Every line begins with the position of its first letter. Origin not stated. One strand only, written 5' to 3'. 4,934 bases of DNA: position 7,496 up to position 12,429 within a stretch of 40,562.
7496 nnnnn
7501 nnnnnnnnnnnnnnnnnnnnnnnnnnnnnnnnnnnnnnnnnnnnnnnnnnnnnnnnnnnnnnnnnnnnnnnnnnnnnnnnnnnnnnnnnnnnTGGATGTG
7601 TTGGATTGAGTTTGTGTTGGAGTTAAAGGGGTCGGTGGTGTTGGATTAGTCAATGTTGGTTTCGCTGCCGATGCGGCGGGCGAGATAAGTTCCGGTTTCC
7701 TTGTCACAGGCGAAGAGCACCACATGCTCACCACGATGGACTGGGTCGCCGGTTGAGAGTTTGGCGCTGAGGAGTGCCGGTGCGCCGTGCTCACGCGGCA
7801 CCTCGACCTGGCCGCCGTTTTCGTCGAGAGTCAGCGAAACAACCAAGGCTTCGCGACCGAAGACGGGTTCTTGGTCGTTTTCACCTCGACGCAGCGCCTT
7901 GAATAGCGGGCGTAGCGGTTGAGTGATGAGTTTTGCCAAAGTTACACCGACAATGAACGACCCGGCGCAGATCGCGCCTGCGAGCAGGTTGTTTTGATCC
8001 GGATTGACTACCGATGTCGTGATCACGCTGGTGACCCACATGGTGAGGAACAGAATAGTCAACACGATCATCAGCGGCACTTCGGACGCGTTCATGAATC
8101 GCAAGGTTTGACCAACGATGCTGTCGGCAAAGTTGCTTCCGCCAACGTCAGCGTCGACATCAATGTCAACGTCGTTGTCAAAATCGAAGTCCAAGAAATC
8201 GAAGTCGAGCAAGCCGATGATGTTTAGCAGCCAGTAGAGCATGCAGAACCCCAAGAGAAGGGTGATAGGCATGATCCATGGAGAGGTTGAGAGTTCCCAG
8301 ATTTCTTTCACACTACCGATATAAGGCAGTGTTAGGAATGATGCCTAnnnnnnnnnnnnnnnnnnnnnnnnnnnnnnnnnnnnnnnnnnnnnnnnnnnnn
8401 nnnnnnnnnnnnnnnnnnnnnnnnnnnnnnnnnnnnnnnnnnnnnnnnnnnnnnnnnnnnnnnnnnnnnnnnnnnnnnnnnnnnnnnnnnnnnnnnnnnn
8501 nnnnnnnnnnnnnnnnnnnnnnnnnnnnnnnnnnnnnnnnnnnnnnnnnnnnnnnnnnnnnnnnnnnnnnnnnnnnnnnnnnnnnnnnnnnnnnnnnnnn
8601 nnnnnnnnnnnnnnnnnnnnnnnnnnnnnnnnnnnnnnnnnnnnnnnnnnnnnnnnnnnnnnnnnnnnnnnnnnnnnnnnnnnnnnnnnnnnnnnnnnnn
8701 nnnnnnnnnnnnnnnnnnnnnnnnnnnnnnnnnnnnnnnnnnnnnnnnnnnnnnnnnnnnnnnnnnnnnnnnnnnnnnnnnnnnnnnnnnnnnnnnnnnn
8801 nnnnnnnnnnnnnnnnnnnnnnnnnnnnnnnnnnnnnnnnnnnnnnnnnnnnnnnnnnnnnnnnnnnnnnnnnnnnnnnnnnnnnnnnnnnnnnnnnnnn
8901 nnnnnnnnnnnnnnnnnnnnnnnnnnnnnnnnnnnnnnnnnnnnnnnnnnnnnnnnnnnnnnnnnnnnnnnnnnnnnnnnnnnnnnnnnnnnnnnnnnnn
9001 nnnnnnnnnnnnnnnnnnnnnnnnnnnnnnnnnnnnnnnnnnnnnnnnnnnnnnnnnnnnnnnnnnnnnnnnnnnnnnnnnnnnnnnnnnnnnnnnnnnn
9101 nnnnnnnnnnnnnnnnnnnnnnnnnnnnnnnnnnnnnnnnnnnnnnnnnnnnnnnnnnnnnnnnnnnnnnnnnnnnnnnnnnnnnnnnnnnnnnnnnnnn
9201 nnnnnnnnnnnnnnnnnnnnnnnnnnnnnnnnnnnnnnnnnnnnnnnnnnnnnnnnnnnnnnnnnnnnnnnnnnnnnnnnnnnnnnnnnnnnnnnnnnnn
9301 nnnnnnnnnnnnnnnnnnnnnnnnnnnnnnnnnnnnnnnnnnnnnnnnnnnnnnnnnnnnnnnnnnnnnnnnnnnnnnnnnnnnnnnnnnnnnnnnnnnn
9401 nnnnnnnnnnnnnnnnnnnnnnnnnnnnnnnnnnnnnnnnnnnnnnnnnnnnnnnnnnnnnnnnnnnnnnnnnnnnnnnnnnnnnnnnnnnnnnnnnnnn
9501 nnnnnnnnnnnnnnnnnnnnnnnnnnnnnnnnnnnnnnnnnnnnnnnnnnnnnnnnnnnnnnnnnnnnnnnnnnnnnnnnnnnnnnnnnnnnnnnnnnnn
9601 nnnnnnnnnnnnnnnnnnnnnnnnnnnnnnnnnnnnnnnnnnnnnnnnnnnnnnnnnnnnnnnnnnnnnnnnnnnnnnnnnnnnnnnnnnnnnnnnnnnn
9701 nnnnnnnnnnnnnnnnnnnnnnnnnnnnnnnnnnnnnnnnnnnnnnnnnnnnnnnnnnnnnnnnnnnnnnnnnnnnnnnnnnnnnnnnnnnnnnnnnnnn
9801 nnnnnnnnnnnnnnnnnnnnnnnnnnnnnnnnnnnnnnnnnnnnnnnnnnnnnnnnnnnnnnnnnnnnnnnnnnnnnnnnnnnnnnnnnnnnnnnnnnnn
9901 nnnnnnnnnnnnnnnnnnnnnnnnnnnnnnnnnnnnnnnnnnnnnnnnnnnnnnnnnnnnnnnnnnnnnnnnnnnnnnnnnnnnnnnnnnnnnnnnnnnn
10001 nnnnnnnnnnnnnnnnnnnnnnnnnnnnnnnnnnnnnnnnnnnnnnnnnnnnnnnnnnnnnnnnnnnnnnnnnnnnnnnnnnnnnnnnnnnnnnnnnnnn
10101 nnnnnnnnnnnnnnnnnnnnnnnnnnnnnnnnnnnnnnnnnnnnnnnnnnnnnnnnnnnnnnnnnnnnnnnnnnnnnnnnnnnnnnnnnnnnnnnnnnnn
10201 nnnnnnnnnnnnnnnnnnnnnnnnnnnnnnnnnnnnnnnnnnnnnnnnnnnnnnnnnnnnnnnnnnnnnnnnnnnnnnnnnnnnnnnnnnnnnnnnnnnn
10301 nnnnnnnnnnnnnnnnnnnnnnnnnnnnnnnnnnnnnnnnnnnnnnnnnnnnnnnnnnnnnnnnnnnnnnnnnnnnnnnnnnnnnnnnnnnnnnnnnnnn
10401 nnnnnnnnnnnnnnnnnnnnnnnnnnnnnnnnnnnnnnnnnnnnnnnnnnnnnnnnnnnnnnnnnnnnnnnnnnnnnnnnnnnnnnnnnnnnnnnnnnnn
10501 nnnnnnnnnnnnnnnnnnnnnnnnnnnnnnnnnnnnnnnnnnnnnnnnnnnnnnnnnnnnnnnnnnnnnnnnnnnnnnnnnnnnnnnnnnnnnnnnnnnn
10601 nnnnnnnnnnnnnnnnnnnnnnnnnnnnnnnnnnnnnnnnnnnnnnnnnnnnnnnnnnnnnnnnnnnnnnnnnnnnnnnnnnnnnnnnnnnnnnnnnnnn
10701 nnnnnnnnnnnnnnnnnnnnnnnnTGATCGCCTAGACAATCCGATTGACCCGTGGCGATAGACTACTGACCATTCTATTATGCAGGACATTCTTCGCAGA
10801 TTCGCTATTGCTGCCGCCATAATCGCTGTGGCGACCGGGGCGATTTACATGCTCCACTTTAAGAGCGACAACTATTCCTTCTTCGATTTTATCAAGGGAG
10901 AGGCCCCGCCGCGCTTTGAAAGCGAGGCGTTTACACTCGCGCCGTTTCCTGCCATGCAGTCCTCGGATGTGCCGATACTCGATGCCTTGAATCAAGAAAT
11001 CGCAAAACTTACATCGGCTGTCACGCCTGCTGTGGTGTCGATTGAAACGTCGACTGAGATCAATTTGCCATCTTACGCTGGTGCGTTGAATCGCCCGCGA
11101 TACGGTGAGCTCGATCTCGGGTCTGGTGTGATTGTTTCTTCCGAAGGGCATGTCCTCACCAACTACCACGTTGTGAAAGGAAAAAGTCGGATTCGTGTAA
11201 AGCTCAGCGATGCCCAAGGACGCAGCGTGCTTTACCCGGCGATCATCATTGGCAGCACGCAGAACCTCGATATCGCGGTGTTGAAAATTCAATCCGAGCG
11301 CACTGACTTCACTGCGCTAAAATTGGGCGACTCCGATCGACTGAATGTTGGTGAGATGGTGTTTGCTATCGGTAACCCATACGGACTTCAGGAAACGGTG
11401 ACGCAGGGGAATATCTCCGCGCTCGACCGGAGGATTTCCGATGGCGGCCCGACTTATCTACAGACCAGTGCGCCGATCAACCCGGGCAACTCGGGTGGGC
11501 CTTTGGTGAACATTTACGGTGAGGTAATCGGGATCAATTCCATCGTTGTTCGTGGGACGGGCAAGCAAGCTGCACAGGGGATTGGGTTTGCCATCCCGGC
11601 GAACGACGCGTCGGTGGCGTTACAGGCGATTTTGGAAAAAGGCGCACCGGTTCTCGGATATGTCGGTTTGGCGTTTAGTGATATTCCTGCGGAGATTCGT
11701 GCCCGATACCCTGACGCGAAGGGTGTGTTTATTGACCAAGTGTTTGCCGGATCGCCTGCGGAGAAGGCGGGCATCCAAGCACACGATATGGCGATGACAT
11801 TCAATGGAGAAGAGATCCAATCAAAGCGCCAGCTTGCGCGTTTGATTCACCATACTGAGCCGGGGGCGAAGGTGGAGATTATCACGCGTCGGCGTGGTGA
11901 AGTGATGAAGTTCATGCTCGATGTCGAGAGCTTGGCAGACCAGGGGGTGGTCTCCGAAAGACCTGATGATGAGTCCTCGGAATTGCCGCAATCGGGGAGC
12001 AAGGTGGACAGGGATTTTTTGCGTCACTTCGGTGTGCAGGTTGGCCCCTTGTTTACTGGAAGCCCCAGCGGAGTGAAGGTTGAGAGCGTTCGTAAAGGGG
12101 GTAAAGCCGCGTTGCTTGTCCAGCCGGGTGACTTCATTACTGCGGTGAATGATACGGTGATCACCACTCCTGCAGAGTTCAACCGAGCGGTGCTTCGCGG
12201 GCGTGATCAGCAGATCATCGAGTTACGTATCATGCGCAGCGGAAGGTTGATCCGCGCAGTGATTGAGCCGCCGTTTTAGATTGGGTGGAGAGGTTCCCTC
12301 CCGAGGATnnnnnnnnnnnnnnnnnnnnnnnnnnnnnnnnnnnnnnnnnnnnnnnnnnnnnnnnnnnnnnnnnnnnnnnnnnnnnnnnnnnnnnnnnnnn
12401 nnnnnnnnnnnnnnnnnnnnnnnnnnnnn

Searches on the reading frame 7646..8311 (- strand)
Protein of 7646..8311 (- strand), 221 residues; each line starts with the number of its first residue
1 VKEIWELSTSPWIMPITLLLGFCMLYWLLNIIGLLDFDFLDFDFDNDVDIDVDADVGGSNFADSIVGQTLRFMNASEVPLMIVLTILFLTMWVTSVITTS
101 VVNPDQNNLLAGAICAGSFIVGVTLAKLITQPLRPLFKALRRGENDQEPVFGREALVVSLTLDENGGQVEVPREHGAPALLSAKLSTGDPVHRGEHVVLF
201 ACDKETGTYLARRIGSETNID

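Call 23: search_protein_families(library=pfam, proteins=[window:7646-8311:-], max_evalue=0.001)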
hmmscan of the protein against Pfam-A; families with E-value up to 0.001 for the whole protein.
window:7646-8311:- (221 aa): 1 family
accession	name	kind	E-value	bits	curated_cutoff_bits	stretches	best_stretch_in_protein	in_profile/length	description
PF21001.2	YqiJ_N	-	2.8e-05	24.7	23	1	11-103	3-91/116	Inner membrane protein YqiJ, N-terminal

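Call 68: search_protein_families(library=padloc, proteins=[window:7646-8311:-], max_evalue=0.001)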
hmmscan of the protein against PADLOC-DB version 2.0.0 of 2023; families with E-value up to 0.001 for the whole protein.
window:7646-8311:- (221 aa): 0 families

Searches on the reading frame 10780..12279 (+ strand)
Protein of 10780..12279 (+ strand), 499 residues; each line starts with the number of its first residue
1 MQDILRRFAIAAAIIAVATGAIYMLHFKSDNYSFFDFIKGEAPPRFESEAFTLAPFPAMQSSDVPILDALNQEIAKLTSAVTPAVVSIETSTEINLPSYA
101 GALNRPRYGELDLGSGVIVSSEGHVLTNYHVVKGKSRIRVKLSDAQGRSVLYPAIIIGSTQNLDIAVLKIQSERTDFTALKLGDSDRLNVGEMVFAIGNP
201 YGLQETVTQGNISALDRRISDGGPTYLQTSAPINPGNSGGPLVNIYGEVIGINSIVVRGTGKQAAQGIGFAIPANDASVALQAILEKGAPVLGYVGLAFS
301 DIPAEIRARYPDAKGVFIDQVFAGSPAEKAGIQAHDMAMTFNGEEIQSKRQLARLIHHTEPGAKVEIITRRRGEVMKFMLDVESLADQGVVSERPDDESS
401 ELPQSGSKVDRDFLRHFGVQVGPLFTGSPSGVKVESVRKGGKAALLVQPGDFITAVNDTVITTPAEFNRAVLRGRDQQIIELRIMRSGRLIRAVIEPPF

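Call 23: search_protein_families(library=pfam, proteins=[window:10780-12279:+], max_evalue=0.001)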
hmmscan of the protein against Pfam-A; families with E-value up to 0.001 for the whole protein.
window:10780-12279:+ (499 aa): 5 families
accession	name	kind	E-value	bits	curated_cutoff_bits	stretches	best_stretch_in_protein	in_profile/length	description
PF13365.12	Trypsin_2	-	1.1e-35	123.9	27.6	1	114-252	1-144/144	Trypsin-like peptidase domain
PF00089.32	Trypsin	-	5.1e-20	72.7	20.6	1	114-275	27-214/220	Trypsin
PF13180.12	PDZ_2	-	8e-18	64.9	27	2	311-380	12-78/80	PDZ domain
PF17820.7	PDZ_6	-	2.4e-15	56.5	27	2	318-371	2-54/54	PDZ domain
PF00595.29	PDZ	-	2.4e-09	37.9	23.2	1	309-353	23-64/81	PDZ domain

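Call 68: search_protein_families(library=padloc, proteins=[window:10780-12279:+], max_evalue=0.001)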
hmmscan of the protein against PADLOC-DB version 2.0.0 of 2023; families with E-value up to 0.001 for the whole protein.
window:10780-12279:+ (499 aa): 5 families
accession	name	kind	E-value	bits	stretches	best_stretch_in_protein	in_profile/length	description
PDLC02960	RT-Protease_XI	-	2.7e-15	54.3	1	108-256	348-486/506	single gene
PDLC02959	RT-Protease_XI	-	3.5e-15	53.9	1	111-257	349-490/510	single gene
PDLC03855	LmuA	-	3.4e-09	34.5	1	104-267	15-181/425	-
PDLC04593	PDC-M35A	-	4.9e-06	24.5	1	113-201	22-120/216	-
PDLC00169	HamA1|HamA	-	0.00031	17.3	1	122-201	36-114/483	DUF1837 domain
